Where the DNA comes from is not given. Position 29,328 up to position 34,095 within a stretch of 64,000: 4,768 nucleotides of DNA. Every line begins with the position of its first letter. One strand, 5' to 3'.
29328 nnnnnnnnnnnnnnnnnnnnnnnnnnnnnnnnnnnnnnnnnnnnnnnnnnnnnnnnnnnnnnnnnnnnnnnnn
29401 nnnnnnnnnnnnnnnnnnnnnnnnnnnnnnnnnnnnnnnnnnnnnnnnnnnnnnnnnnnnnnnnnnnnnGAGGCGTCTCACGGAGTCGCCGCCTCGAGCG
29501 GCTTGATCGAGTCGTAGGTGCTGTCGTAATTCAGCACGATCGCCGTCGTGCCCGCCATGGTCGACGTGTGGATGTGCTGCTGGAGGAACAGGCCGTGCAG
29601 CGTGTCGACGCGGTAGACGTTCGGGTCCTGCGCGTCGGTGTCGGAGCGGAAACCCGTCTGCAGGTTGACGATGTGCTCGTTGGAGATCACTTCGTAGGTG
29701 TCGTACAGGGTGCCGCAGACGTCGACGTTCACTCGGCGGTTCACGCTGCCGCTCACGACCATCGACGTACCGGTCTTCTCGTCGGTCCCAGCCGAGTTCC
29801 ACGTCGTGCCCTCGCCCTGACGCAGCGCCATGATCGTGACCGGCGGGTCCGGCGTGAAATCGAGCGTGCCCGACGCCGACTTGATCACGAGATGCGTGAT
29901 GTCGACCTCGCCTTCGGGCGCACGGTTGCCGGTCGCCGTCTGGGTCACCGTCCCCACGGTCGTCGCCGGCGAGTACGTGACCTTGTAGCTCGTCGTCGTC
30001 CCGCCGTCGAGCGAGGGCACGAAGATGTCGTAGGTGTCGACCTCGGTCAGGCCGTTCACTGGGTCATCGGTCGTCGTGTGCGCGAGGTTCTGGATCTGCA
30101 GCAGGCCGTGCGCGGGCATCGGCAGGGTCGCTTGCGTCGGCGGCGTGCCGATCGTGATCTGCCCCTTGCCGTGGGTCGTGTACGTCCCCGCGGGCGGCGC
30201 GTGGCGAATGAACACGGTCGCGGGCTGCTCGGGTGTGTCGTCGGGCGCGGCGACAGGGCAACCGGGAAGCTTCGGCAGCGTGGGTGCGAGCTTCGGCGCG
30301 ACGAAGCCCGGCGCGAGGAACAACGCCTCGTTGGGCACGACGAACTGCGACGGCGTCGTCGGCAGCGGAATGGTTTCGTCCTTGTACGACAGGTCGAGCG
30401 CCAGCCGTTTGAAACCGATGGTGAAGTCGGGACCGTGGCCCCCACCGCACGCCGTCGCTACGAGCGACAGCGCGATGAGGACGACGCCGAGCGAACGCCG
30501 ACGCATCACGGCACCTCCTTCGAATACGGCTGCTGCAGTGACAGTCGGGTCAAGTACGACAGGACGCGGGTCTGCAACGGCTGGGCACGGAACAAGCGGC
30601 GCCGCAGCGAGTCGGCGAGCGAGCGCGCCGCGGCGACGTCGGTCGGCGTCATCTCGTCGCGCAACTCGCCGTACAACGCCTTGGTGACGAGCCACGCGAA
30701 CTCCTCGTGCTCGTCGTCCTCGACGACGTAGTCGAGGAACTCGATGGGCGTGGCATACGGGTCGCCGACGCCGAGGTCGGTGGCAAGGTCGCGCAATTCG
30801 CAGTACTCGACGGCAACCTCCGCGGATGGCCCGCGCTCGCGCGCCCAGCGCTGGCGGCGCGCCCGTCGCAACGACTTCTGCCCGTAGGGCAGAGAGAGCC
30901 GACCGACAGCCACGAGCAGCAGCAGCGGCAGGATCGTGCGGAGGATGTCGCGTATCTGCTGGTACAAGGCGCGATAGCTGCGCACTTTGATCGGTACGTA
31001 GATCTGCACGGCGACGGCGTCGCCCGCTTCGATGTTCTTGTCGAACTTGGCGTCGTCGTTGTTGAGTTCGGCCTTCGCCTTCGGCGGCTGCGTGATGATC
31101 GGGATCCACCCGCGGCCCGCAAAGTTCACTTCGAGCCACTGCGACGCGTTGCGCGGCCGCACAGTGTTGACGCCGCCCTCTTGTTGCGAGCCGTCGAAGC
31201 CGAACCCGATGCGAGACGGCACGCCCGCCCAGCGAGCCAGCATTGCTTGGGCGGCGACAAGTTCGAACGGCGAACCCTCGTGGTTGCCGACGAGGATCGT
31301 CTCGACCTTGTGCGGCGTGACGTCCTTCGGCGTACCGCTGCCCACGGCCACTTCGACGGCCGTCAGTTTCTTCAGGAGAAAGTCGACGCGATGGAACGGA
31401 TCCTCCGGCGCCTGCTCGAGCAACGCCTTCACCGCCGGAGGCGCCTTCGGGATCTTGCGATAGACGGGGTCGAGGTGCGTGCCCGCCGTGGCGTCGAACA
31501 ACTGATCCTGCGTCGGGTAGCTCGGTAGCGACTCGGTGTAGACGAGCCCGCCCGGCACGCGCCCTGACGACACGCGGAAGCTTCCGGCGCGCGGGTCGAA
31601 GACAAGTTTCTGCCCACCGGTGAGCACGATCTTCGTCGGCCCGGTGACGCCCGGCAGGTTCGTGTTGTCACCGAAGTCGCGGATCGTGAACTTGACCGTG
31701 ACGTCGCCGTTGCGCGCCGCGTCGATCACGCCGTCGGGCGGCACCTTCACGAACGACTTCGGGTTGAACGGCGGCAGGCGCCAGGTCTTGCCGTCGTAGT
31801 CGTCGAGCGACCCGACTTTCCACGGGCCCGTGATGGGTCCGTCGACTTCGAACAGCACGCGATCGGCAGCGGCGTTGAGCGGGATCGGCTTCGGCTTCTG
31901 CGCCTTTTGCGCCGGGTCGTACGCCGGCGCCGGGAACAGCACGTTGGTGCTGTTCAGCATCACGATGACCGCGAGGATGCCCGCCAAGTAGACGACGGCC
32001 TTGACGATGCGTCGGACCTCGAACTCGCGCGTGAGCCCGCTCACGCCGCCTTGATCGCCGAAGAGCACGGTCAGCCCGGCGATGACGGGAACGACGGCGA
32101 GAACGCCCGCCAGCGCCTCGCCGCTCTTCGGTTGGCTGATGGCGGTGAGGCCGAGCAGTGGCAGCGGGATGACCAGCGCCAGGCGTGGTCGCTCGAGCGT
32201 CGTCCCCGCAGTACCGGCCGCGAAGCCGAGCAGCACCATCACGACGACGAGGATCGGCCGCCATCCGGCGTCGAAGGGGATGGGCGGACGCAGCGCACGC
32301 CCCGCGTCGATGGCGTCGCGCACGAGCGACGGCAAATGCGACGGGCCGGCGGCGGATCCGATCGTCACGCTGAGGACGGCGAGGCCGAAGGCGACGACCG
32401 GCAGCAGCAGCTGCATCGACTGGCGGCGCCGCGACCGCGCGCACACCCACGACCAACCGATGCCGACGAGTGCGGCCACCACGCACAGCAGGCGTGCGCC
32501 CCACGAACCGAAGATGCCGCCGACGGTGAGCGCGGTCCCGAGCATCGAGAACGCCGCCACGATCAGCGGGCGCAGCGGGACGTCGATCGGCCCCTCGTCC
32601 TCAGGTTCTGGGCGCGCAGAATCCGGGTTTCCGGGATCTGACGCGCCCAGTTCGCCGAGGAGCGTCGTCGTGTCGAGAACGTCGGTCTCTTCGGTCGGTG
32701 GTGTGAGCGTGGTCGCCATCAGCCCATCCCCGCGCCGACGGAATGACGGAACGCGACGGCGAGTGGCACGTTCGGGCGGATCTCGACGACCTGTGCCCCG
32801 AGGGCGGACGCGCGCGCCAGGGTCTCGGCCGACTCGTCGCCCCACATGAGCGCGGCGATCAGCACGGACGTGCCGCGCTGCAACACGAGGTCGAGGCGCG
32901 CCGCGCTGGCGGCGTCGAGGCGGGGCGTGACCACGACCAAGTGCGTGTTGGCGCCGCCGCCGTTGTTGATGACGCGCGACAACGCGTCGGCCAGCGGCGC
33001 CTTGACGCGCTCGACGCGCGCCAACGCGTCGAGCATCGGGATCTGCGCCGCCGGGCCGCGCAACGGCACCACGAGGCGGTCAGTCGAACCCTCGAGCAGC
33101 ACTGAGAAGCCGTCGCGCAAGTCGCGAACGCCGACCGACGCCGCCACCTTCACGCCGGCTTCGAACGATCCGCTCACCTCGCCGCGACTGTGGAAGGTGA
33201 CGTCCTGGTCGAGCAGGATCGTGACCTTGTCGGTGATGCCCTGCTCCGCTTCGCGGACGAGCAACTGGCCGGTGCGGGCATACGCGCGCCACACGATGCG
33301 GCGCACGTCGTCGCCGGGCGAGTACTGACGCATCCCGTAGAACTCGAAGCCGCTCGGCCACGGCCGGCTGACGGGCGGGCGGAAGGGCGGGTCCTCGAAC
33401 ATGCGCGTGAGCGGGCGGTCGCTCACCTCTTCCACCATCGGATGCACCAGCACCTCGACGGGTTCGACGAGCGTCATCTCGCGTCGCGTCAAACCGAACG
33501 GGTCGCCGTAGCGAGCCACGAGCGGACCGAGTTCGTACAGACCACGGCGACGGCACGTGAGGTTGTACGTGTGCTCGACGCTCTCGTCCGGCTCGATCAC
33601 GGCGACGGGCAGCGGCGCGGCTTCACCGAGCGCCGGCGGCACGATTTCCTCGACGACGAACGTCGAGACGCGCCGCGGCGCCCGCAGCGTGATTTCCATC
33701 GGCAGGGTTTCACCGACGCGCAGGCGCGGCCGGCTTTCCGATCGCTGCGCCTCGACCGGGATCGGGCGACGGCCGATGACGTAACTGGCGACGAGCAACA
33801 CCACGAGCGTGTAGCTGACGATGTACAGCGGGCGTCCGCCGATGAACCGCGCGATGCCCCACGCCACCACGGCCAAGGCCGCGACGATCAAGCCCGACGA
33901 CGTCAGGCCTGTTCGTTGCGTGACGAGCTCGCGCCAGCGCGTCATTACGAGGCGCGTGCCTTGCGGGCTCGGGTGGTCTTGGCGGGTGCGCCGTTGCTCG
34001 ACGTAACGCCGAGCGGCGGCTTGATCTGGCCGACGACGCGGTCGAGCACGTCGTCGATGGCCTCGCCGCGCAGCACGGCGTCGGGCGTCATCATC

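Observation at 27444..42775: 15.3-kb, 11-gene unit with every junction overlapping: a Liv-type ABC importer fused to a MoxR/DUF58/transglutaminase-like module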

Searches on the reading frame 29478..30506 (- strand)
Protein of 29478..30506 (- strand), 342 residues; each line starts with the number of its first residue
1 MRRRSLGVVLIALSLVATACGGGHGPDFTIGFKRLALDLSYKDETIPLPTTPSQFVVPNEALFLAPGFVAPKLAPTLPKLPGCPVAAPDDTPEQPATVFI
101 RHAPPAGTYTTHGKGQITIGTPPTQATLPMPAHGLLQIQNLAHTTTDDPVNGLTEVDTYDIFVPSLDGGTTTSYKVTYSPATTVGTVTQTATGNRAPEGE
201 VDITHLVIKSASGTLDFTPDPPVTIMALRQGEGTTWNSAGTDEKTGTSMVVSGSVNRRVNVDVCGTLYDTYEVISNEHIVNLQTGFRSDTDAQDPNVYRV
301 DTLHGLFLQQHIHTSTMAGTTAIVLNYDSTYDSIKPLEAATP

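Call 5: search_protein_families(library=pfam, proteins=[window:29478-30506:-], max_evalue=0.01)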
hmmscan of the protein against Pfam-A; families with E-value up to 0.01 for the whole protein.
window:29478-30506:- (342 aa): 0 families

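Call 6: search_protein_families(library=ncbifam, proteins=[window:29478-30506:-], max_evalue=0.01)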
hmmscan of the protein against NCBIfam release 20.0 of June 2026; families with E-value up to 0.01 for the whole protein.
window:29478-30506:- (342 aa): 0 families

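Call 30: search_solved_structures(query=A2, max_evalue=5)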
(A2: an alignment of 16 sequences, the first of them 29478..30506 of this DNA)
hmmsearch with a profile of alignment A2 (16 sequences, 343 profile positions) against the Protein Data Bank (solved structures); distinct sequences matched with E-value up to 5: 3.
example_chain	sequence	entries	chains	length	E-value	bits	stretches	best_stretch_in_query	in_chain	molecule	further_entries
9h19_C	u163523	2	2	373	0.049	16.1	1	4-69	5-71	Photosynthetic reaction center cytochrome c subunit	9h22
6eon_A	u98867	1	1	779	1.5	11.2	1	1-31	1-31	Beta-galactosidase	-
1jyj_A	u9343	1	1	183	1.7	11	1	235-307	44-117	PLASMA RETINOL-BINDING PROTEIN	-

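Call 32: search_protein_families(library=pfam, alignment_id=A2, max_evalue=1)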
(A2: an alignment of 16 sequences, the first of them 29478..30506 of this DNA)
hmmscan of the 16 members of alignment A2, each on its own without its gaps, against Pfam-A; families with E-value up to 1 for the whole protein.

A. member 1, window:29478-30506:- (342 aa): 0 families

B. families by the number of members that match (of 16 scanned): 5 families
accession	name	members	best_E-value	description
PF17071.10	Capsid_VP7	1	0.025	Outer capsid protein VP7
PF03577.20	Peptidase_C69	1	0.083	Peptidase family C69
PF12764.12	Gly-rich_Ago1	1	0.14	Glycine-rich region of argonaut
PF05356.16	Phage_Coat_B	1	0.21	Inovirus Coat protein B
PF10899.13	AbiGi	1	0.26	Putative abortive phage resistance protein AbiGi, antitoxin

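Call 41: find_homologous_proteins(query=window:29478-30506:-, max_evalue=0.001)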
Query window:29478-30506:- (342 aa): 66 proteins with E <= 0.001 among 5060 candidates.
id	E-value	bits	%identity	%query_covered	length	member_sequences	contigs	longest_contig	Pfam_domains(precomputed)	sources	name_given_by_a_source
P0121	1.4e-224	762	100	100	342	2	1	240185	-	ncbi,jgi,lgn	ncbi:MAG: hypothetical protein QOK28_435 [Actinomycetota bacterium]|jgi:hypothetical protein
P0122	2.8e-197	673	87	99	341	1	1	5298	-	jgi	jgi:hypothetical protein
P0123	1.6e-191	654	85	100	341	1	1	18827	-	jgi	jgi:hypothetical protein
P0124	6.6e-186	635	83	99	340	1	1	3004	-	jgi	jgi:hypothetical protein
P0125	3.2e-185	633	82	99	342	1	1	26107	-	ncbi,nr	ncbi:MAG TPA: hypothetical protein VHD87_07035 [Acidimicrobiales bacterium]|nr:hypothetical protein 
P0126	1.5e-180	618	82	94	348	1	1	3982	-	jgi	jgi:hypothetical protein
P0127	9.5e-180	615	83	94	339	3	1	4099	-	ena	-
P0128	1.4e-169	582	79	95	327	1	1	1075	-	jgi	jgi:hypothetical protein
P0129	2.1e-162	558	74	100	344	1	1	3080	-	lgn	-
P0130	1.9e-158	545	73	99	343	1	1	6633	-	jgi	jgi:hypothetical protein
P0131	1.4e-152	526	70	95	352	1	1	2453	-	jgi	jgi:hypothetical protein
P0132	3.0e-133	462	63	99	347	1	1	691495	-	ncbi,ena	-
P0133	4.1e-129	449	63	99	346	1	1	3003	-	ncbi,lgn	ncbi:MAG: hypothetical protein QOI61_1540 [Actinomycetota bacterium]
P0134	1.8e-128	447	62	99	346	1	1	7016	-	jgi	jgi:hypothetical protein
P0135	2.4e-125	436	60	99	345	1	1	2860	-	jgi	jgi:hypothetical protein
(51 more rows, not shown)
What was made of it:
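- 29478..30506 (-): g8: lipoprotein with a disordered tether and an all-beta domain, 342 aa. 66 homologues, all annotated hypothetical (call 41).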

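Call 48: predict_structure(alignment_id=A6)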
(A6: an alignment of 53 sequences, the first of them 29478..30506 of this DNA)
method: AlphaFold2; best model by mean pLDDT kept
length: 342 residues; sequences in the alignment: 53
mean_pLDDT: 80.7   pTM: 0.73
mean pLDDT of the five models: 80.7, 78.5, 78.4, 78.3, 76.0
residues with pLDDT >= 90: 189; 70-90: 58; 50-70: 43; < 50: 52
segments of 3 or more residues with pLDDT < 50: 21-23, 30-42, 49-58, 60-63, 65-73, 192-194
pLDDT, mean of each block of 10 residues (from residue 1): 58 63 49 42 50 44 46 54 91 92 94 94 90 94 88 89 89 90 52 59 94 90 94 94 96 98 97 97 91 97 95 92 94 91 52
secondary structure, 60 per line:
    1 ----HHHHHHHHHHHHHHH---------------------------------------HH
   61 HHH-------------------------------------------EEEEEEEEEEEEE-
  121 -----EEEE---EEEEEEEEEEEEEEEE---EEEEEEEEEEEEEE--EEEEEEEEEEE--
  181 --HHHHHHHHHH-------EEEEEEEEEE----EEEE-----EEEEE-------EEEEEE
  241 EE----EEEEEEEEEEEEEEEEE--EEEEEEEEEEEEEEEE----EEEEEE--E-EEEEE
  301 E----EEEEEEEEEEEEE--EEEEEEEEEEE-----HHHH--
elements in order: H5-19 H59-63 E107-119 E126-129 E133-148 E152-165 E168-178 H183-192 E200-209 E214-217 E223-227 E235-242 E247-263 E266-281 E286-291 E296-301 E306-318 E321-331 H337-340
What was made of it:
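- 29478..30506 (-): AlphaFold2 mean pLDDT 80.7, with the beta domain (about residues 105-331) above 90 (call 48).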

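Call 52: fold_search(model_id=the predicted structure, library=pdb)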
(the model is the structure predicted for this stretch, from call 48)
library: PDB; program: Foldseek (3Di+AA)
matches with E <= 10: 829; with E <= 0.001: 1
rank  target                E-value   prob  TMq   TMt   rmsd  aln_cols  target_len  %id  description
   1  3fzx                  2.9e-04  1.00  0.28  0.41  14.4       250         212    8  CRYSTAL STRUCTURE OF A PUTATIVE EXPORTED PROTEIN WITH YMCC-LIKE FOLD (BF2203) FROM BACTEROIDES FRAGILIS NCTC 9343 AT 2.2 (released 2009-02-03)
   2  6ubl_A                1.1e-03  0.90  0.20  0.27  15.6       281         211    6  Structure of DynF from the Dynemicin Biosynthesis Pathway of Micromonospora chersina (released 2020-09-16)
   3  7shw_B                1.2e-03  0.84  0.22  0.27  18.1       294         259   10  Crystal structure of Mycobacterium smegmatis LmcA with xenon (released 2022-04-13)
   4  7n3v_B                1.2e-03  0.96  0.25  0.30  17.9       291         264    8  Crystal structure of Mycobacterium smegmatis LmcA (released 2022-04-13)
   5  7shw_A                1.3e-03  0.80  0.21  0.26  18.1       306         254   10  Crystal structure of Mycobacterium smegmatis LmcA with xenon (released 2022-04-13)
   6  7n3v_A                2.2e-03  0.72  0.21  0.25  19.8       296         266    8  Crystal structure of Mycobacterium smegmatis LmcA (released 2022-04-13)
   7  9v80_C                5.8e-03  0.25  0.12  0.11  22.8       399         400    8  Cryo-EM structure of KICSTOR CCC complex (state 4) (released 2025-11-12)
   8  6ntr_A                7.1e-03  0.72  0.20  0.25  12.2       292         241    8  Crystal Structure of Beta-barrel-like Protein of Domain of Unknown Function DUF1849 from Brucella abortus (released 2019-02-13)
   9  6ntr_C                1.7e-02  0.80  0.24  0.30  19.2       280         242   10  Crystal Structure of Beta-barrel-like Protein of Domain of Unknown Function DUF1849 from Brucella abortus (released 2019-02-13)
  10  1r0u                  1.8e-02  0.66  0.17  0.29  10.3       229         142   10  Crystal structure of ywiB protein from Bacillus subtilis (released 2003-12-30)
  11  2kc0_MODEL_1_A        2.1e-02  0.25  0.15  0.19  19.5       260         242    5  Solution structure of the factor H binding protein (released 2009-02-17)
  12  7wb4_E                2.2e-02  0.18  0.10  0.04  16.5       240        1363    9  Cryo-EM structure of the NR subunit from X. laevis NPC (released 2022-03-02)
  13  4q4b_A                2.6e-02  0.54  0.24  0.22  18.7       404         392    8  Crystal structure of LIMP-2 (space group C2221) (released 2014-07-30)
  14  4q4f_A                2.6e-02  0.51  0.24  0.22  18.2       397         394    8  Crystal structure of LIMP-2 (space group C2) (released 2014-07-30)
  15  2in5_B                2.7e-02  0.72  0.20  0.31  11.8       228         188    6  Crystal Structure of the hypothetical lipoprotein YmcC from Escherichia coli (K12), Northeast Structural Genomics targ (released 2006-11-07)
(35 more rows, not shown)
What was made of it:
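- The top Foldseek hits for g8 are lipid- or hydrophobic-ligand-binding beta-barrel-like proteins (DynF, LmcA, YmcC-like; call 52).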

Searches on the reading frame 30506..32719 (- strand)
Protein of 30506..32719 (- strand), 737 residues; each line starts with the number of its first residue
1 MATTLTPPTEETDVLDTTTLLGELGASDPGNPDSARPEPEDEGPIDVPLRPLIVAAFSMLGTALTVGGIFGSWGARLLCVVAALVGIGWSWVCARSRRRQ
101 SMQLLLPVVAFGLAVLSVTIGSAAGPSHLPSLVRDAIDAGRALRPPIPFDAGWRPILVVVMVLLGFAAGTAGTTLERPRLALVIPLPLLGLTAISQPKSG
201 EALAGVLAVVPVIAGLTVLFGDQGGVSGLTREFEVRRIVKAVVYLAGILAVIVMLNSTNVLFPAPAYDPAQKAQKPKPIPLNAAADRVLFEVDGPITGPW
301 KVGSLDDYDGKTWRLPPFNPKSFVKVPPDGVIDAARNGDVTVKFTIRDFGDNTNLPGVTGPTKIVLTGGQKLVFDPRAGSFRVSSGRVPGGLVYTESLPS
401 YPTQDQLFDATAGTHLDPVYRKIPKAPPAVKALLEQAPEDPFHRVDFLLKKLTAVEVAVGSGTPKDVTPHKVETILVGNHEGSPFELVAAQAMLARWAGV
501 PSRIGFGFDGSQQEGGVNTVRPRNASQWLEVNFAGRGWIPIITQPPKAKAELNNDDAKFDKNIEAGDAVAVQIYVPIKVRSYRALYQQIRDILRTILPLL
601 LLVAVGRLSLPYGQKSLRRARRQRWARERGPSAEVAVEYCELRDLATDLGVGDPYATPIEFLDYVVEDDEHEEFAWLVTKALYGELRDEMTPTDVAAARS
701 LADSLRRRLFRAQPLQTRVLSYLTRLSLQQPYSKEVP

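Call 5: search_protein_families(library=pfam, proteins=[window:30506-32719:-], max_evalue=0.01)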
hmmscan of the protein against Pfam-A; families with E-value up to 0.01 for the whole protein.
window:30506-32719:- (737 aa): 2 families
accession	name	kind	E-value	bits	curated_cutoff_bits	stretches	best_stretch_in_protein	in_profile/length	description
PF11992.13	TgpA_N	-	3e-08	33.5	30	1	60-395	4-323/333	TgpA N-terminal domain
PF01841.26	Transglut_core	-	1.5e-06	28.9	23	1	467-540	38-105/108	Transglutaminase-like superfamily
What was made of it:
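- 30506..32719 (-): g7: polytopic TgpA-like protein with a catalytically dead transglutaminase-fold domain, 737 aa. TgpA_N 33.5 bits and Transglut_core 28.9 bits (call 5).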

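Call 6: search_protein_families(library=ncbifam, proteins=[window:30506-32719:-], max_evalue=0.01)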
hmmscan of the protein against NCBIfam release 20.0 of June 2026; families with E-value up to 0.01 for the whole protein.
window:30506-32719:- (737 aa): 0 families

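Call 22: search_solved_structures(query=window:30506-32719:-, max_evalue=1, show_alignments=2)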
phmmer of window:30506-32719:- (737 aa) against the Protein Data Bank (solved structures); distinct sequences matched with E-value up to 1: 1.
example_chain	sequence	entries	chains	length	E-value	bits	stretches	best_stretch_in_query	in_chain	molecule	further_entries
6g49_A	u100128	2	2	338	0.16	13.3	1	434-541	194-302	Protein-glutamine gamma-glutamyltransferase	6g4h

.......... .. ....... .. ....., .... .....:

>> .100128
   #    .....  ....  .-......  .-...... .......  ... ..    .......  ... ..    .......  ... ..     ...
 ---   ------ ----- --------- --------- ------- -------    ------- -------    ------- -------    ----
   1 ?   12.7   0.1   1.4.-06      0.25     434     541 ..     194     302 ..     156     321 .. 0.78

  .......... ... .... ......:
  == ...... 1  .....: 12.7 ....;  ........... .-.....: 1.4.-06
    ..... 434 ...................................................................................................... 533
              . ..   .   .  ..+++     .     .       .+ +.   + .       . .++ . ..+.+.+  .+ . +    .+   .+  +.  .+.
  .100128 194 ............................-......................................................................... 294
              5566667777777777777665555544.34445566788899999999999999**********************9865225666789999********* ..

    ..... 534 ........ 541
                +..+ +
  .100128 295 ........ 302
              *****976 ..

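Call 55: find_related_loci(query=A8, collection=metagenome_contigs, flank=10000)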
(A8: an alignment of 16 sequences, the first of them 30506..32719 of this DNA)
Query A8 (737 aa) in metagenome_contigs; peptide patterns used: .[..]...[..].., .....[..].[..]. (x = any residue, [..] = any of these).
600 stretches matched a pattern (row limit reached: there are more); 80 encode a relative of the query (tblastn E <= 1e-3); 78 distinct loci.
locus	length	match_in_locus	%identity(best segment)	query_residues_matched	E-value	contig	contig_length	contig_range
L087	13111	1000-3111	50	38-737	0e+0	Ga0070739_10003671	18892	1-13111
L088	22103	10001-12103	50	33-737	0e+0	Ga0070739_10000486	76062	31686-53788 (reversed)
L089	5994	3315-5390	53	49-737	0e+0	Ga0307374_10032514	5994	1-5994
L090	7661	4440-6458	51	66-737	0e+0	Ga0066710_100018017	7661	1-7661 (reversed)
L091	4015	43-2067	49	69-737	0e+0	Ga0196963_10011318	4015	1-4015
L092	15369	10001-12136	49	29-737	0e+0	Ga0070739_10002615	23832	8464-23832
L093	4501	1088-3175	45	47-737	0e+0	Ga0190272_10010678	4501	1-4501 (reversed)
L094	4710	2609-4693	48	50-733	0e+0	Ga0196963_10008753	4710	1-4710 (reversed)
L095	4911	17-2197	43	1-737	0e+0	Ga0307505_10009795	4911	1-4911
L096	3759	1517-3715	46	23-737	0e+0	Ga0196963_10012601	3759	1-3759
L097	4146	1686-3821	46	29-737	1e-180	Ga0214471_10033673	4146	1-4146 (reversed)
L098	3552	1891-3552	53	36-589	1e-177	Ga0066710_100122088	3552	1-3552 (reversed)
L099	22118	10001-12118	45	37-737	2e-176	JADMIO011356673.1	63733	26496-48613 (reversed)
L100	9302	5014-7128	46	40-737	4e-165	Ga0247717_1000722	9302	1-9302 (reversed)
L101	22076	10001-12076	52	49-737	0e+0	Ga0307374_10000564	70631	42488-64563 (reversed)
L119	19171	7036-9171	36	35-736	1e-117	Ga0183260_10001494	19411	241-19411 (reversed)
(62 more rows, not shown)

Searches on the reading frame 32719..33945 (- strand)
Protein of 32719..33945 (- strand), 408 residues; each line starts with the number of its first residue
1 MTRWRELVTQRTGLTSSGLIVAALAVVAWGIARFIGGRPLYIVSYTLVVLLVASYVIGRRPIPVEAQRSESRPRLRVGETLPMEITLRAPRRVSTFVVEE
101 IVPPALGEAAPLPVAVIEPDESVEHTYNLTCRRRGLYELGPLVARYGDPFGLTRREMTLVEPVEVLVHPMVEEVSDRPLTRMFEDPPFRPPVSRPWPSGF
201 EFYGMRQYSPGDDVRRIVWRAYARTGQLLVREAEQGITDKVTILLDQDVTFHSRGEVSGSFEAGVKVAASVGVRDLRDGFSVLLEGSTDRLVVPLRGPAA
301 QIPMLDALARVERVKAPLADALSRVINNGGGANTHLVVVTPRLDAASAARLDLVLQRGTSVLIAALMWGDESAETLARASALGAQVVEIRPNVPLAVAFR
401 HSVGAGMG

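Call 5: search_protein_families(library=pfam, proteins=[window:32719-33945:-], max_evalue=0.01)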
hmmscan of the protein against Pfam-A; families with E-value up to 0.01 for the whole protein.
window:32719-33945:- (408 aa): 1 family
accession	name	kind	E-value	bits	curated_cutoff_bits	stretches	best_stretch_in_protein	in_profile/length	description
PF01882.25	DUF58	-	3.5e-10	39.9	23.4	1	205-324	2-126/216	Protein of unknown function DUF58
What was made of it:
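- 32719..33945 (-): g6: DUF58 protein with two N-terminal TM helices, 408 aa. DUF58 39.9 bits against a cutoff of 23.4 (call 5).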

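Call 6: search_protein_families(library=ncbifam, proteins=[window:32719-33945:-], max_evalue=0.01)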
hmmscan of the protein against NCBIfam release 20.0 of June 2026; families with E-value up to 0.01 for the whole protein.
window:32719-33945:- (408 aa): 0 families
